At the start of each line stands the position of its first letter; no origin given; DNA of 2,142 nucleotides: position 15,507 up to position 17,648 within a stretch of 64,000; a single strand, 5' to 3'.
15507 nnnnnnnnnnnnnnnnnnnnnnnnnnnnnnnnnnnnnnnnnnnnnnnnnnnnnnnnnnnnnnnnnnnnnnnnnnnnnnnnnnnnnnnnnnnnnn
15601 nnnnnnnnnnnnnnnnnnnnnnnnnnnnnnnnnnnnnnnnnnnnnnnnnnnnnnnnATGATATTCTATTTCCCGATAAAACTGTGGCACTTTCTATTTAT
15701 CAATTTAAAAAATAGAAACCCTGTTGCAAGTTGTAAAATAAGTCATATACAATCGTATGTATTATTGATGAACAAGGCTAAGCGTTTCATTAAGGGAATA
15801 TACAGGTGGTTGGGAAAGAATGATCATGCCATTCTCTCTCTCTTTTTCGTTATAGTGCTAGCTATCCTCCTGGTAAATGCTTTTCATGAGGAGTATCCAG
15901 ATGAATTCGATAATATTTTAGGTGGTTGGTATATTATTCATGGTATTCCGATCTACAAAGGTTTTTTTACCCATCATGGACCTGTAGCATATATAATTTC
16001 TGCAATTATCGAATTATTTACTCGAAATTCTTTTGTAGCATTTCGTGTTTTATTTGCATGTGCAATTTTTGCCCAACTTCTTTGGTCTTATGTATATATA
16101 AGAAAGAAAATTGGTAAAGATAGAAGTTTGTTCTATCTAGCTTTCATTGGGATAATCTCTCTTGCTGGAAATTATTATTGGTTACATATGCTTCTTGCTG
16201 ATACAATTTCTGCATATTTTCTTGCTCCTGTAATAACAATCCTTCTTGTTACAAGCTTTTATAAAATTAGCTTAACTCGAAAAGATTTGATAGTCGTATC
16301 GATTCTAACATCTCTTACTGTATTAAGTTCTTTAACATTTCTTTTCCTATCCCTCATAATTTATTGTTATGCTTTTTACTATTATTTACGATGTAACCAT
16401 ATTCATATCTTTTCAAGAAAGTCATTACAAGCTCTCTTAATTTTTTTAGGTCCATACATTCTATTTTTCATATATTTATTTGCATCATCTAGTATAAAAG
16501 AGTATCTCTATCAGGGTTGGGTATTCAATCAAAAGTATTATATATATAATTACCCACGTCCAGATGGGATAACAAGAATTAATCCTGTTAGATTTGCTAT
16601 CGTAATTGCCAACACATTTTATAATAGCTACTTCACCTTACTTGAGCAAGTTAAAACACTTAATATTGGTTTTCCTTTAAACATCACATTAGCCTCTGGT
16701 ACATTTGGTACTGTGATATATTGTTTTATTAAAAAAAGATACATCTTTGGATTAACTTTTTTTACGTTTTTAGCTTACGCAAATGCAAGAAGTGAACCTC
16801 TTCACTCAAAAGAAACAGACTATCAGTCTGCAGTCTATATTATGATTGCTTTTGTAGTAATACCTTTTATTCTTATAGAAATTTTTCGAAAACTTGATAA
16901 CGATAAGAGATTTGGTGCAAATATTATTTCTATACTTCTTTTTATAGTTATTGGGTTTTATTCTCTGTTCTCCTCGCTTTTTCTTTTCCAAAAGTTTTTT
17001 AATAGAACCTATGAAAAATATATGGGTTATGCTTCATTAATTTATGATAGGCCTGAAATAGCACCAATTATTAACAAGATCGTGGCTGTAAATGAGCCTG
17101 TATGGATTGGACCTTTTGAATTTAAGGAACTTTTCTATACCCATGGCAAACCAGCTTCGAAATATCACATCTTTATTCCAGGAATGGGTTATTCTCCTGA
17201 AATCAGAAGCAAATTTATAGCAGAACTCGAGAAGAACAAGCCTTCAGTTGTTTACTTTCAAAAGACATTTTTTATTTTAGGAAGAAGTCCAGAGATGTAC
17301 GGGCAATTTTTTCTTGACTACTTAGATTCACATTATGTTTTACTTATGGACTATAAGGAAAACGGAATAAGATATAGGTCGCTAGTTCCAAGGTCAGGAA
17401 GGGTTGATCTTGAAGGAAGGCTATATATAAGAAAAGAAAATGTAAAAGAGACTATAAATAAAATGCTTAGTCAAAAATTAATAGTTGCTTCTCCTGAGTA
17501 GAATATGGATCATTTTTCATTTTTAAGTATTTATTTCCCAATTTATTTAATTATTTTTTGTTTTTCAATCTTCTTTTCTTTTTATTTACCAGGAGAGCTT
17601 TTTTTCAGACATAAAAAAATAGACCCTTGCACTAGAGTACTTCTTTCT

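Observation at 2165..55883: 54-kb, ~48-gene surface-glycosylation super-locus dominated by lipid-carrier-dependent (GT-C-type) membrane glycosyltransferases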

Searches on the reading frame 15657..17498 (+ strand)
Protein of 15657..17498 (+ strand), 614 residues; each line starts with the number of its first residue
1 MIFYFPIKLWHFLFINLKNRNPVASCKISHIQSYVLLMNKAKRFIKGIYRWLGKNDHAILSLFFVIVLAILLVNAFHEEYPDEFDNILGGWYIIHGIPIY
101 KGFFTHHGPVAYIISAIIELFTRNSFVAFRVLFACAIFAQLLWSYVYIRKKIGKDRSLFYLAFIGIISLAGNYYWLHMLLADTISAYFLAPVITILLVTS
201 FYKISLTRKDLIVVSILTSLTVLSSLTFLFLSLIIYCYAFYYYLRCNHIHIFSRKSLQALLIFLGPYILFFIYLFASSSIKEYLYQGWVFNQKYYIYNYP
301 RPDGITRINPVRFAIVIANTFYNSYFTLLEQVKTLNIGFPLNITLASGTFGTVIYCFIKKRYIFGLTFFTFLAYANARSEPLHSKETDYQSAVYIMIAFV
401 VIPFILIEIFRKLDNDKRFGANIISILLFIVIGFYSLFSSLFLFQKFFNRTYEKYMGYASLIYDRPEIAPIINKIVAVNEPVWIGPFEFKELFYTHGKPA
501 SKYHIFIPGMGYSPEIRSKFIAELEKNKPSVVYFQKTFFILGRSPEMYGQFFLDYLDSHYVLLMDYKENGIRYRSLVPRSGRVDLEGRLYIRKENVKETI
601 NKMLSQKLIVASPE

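Call 4: search_protein_families(library=pfam, proteins=[window:15657-17498:+], max_evalue=0.01)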
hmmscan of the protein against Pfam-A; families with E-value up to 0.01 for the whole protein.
window:15657-17498:+ (614 aa): 0 families

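Call 13: search_protein_families(library=ncbifam, proteins=[window:15657-17498:+], max_evalue=0.1)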
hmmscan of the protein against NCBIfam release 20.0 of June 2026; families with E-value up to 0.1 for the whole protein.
window:15657-17498:+ (614 aa): 0 families

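Call 18: search_protein_families(library=pfam, proteins=[window:15657-17498:+], max_evalue=10)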
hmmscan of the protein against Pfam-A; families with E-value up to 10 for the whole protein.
window:15657-17498:+ (614 aa): 3 families
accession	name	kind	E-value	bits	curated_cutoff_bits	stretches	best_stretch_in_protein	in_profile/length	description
PF15879.10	MWFE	-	0.15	12.8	27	1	393-417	8-32/55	NADH-ubiquinone oxidoreductase MWFE subunit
PF19199.5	Phage_coatGP8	-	0.22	12.2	24.6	1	384-414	36-66/69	Phage major coat protein, Gp8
PF19868.4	DUF6341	-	0.77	9.9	26.4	1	411-436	1-25/50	Family of unknown function (DUF6341)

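Call 42: find_homologous_proteins(query=window:15657-17498:+, max_evalue=0.00001)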
Query window:15657-17498:+ (614 aa): 421 proteins with E <= 0.00001 among 8000 candidates; the best 120 are listed.
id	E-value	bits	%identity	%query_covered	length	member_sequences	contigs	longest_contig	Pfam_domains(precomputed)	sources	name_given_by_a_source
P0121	0.0e+0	1279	100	94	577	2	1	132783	-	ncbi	-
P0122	1.5e-298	1010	74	94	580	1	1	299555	-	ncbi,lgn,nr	ncbi:MAG: hypothetical protein HZC02_04450 [Candidatus Levybacteria bacterium]|nr:hypothetical prote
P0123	2.8e-249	847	65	92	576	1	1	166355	-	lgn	-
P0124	1.4e-247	842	64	92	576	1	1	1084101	-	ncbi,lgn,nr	ncbi:MAG: hypothetical protein KatS3mg089_0391 [Patescibacteria group bacterium]|nr:MAG: hypothetica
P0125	4.1e-246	837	64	92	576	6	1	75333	-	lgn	-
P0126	1.1e-243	829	63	94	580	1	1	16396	-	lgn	-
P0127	5.5e-243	826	63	92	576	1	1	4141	-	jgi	jgi:hypothetical protein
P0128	7.8e-241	819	63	93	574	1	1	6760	-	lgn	-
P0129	7.5e-240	816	62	93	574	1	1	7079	-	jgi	jgi:hypothetical protein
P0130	1.3e-239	815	62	93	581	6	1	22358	-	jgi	-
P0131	3.2e-238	811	62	93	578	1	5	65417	-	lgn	-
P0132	1.7e-236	805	65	90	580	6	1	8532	-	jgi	jgi:hypothetical protein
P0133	1.7e-224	765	61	89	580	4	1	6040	-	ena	-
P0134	1.7e-220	752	57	94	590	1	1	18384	-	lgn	-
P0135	6.1e-219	747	59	92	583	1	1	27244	-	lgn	-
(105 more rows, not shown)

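Call 51: find_encoding_contigs(protein=P0122, flank=10000, max_places=2)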
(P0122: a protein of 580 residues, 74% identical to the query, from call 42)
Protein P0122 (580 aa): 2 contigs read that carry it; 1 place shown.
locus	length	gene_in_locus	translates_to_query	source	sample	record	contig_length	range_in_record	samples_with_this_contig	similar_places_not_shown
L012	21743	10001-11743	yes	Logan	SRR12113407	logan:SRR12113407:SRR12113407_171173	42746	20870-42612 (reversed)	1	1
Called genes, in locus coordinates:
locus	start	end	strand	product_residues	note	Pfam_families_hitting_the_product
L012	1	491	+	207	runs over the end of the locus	?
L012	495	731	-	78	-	PF18893:DUF5652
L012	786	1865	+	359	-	PF13439:Glyco_transf_4 (weak), PF00534:Glycos_transf_1, PF13692:Glyco_trans_1_4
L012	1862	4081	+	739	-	PF09586:YfhO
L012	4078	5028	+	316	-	PF00535:Glycos_transf_2, PF10111:Glyco_tranf_2_2 (weak), PF13641:Glyco_tranf_2_3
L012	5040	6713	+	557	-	PF13231:PMT_2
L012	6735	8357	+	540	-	PF02366:PMT, PF13231:PMT_2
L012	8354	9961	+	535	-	PF13231:PMT_2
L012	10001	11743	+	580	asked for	-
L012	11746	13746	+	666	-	-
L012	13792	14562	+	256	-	PF00535:Glycos_transf_2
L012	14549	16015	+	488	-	PF13231:PMT_2 (weak)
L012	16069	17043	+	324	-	PF01073:3Beta_HSD, PF01370:Epimerase, PF02719:Polysacc_synt_2, PF04321:RmlD_sub_bind, PF05368:NmrA (faint), PF07993:NAD_binding_4 (faint), PF13460:NAD_binding_10 (weak), PF16363:GDP_Man_Dehyd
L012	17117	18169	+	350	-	PF13439:Glyco_transf_4 (weak), PF00534:Glycos_transf_1, PF13692:Glyco_trans_1_4, PF20706:GT4-conflict (weak)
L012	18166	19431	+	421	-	PF01943:Polysacc_synt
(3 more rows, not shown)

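Call 58: predict_structure(alignment_id=A3)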
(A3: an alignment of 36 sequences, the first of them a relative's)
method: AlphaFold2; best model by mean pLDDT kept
length: 577 residues; sequences in the alignment: 36
mean_pLDDT: 90.5   pTM: 0.89
mean pLDDT of the five models: 90.5, 90.4, 90.1, 87.8, 87.1
residues with pLDDT >= 90: 397; 70-90: 159; 50-70: 21; < 50: 0
segments of 3 or more residues with pLDDT < 50: none
pLDDT, mean of each block of 10 residues (from residue 1): 82 76 94 93 88 92 88 95 93 97 98 94 97 91 94 98 97 98 93 96 98 96 97 95 91 76 62 83 91 83 83 97 96 92 80 91 97 77 81 93 91 85 83 94 91 91 88 89 94 94 86 95 95 91 91 96 96 87
secondary structure, 60 per line:
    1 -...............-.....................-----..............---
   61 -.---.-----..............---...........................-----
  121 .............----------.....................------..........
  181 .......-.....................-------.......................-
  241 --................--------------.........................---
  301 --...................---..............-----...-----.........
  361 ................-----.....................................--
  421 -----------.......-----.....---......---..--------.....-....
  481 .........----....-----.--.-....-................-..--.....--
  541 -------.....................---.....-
elements in order: H2-16 H18-38 H44-57 H72-85 H89-115 H121-133 H144-164 H171-187 H189-209 H217-239 H243-258 H273-297 H303-321 H325-338 H352-376 H382-418 H432-438 E444-448 H452-457 H471-475 H477-489 E494-497 H508-511 H513-522 E523-525 E534-538 H548-551 E552-555 H556-568 E572-576

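Call 61: fold_search(model_id=the predicted structure, library=pdb)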
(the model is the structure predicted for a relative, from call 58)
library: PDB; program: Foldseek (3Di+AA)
matches with E <= 10: 303; with E <= 0.001: 6
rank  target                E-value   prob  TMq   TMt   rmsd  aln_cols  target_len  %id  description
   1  9s6u_A                1.3e-04  1.00  0.41  0.42  10.6       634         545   14  Ternary cryo-EM structure of human ALG9 with Dol25-PP-GlcNAc2Man8, Dol25-P-Man and Fab (released 2026-03-18)
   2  9s6s_A                1.4e-04  1.00  0.40  0.42  11.9       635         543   15  Ternary cryo-EM structure of human ALG9 with Dol25-PP-GlcNAc2Man6, Dol25-P-Man and Fab (released 2026-03-18)
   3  6ftg_5                1.7e-04  1.00  0.34  0.31  17.2       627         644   12  Subtomogram average of OST-containing ribosome-translocon complexes from canine rough microsomal membranes (released 2018-03-21)
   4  8b6l_I                3.7e-04  1.00  0.36  0.32  13.3       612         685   10  Subtomogram average of the human Sec61-TRAP-OSTA-translocon (released 2022-12-07)
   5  3rce_A                5.3e-04  1.00  0.39  0.34  11.9       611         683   11  Bacterial oligosaccharyltransferase PglB (released 2011-06-15)
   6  9i5k_A                7.1e-04  1.00  0.34  0.38  12.6       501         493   13  Structure of the Chaetomium thermophilum Pmt4 homodimer (C2 symmetry) (released 2025-12-24)
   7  8if8_B                1.4e-03  1.00  0.42  0.39  12.1       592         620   11  Arabinosyltransferase AftA (released 2023-05-31)
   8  5f15                  1.5e-03  1.00  0.45  0.47  11.9       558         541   12  Crystal Structure of ArnT from Cupriavidus metallidurans bound to Undecaprenyl phosphate (released 2016-02-17)
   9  5ezm                  2.1e-03  1.00  0.44  0.46  11.5       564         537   12  Crystal Structure of ArnT from Cupriavidus metallidurans in the apo state (released 2016-02-17)
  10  7zlh_A                3.2e-03  1.00  0.45  0.41  12.1       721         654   10  Cryo-EM structure of C-mannosyltransferase CeDPY19, in apo state, bound to CMT2-Fab and anti-Fab nanobody (released 2023-01-11)
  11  7zli_A                7.7e-03  1.00  0.45  0.40  12.0       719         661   10  Cryo-EM structure of C-mannosyltransferase CeDPY19, in complex with Dol25-P-Man and bound to CMT2-Fab and anti-Fab nan (released 2023-01-11)
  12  7zlg_A                1.4e-02  1.00  0.44  0.40  11.5       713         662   10  Cryo-EM structure of C-mannosyltransferase CeDPY19, in complex with acceptor peptide and bound to CMT2-Fab and anti-Fa (released 2023-01-11)
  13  9s6r_A                5.3e-02  1.00  0.35  0.50  12.1       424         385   12  Ternary cryo-EM structure of yeast ALG3 with Dol25-PP-GlcNAc2Man5, Dol25-P-Man, and Fab (released 2026-03-18)
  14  7bvh_A                6.3e-02  0.99  0.37  0.23  11.2       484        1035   12  Crystal structure of arabinosyltransferase EmbC2-AcpM2 complex from Mycobacterium smegmatis complexed with di-arabinos (released 2020-04-29)
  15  8dl6_A                9.2e-02  0.13  0.10  0.12  25.9       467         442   12  Cryo-EM structure of human ferroportin/slc40 bound to Ca2+ in nanodisc (released 2023-01-25)
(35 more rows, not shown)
